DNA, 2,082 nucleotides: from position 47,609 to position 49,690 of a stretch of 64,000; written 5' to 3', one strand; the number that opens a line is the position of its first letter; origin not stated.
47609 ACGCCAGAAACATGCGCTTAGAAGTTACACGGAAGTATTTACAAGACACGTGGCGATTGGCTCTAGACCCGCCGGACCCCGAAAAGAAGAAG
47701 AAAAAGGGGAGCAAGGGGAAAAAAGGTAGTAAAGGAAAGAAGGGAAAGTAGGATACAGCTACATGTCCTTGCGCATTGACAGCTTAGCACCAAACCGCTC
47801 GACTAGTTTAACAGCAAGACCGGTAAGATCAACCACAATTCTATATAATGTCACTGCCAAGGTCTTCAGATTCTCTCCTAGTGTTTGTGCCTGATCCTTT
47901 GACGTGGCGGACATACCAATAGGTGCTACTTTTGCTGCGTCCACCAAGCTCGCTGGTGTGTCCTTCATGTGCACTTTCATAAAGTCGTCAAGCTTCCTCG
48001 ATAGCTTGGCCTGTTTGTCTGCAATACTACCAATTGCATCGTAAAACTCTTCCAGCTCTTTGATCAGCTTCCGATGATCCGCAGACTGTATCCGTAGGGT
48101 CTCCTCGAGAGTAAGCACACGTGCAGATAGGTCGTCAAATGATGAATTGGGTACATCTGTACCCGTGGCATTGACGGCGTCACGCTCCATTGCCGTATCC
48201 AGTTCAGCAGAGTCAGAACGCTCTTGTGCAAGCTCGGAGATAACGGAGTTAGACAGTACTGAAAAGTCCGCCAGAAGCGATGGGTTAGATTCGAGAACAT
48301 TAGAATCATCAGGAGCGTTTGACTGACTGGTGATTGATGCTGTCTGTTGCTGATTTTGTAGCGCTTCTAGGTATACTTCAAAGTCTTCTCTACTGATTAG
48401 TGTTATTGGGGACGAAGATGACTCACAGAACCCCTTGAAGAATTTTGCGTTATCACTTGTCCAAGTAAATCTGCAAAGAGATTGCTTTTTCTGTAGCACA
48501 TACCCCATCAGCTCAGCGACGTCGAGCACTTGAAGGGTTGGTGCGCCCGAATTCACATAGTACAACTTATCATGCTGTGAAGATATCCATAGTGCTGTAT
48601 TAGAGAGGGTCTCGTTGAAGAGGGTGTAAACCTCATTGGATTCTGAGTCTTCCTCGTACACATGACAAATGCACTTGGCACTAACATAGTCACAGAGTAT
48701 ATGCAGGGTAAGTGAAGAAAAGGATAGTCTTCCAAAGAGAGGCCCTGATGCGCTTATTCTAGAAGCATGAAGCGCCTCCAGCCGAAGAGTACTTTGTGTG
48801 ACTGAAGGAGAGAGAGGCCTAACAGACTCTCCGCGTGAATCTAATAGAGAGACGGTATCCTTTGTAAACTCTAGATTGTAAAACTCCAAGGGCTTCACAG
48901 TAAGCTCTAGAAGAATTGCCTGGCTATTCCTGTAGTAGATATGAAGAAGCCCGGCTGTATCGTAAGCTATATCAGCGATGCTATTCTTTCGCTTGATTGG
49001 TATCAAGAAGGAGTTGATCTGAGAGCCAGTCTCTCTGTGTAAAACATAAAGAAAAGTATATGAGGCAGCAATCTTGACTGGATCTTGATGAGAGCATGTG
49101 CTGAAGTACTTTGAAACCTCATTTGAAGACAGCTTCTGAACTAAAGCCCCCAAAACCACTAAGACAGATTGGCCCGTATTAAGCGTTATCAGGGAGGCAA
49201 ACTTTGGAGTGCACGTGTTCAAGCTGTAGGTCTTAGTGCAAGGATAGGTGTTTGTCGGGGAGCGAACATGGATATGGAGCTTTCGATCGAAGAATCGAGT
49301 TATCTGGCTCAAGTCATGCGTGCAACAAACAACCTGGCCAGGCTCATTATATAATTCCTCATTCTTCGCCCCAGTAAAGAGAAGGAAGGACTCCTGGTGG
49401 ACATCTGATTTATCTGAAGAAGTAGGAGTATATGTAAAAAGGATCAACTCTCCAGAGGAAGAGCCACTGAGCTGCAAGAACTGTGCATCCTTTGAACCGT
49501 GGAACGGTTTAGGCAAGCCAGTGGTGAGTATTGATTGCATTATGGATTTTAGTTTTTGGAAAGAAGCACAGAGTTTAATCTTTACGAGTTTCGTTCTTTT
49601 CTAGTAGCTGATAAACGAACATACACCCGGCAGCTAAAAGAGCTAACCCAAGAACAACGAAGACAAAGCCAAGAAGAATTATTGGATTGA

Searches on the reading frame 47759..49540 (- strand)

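Call 6: search_protein_families(library=pfam, proteins=[window:47759-49540:-], max_evalue=1)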
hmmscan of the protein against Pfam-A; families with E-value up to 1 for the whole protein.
window:47759-49540:- (593 aa): 1 family
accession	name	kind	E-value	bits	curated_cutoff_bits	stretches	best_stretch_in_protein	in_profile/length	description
PF04799.18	Fzo_mitofusin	-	0.14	12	27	1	466-524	101-159/161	fzo-like conserved region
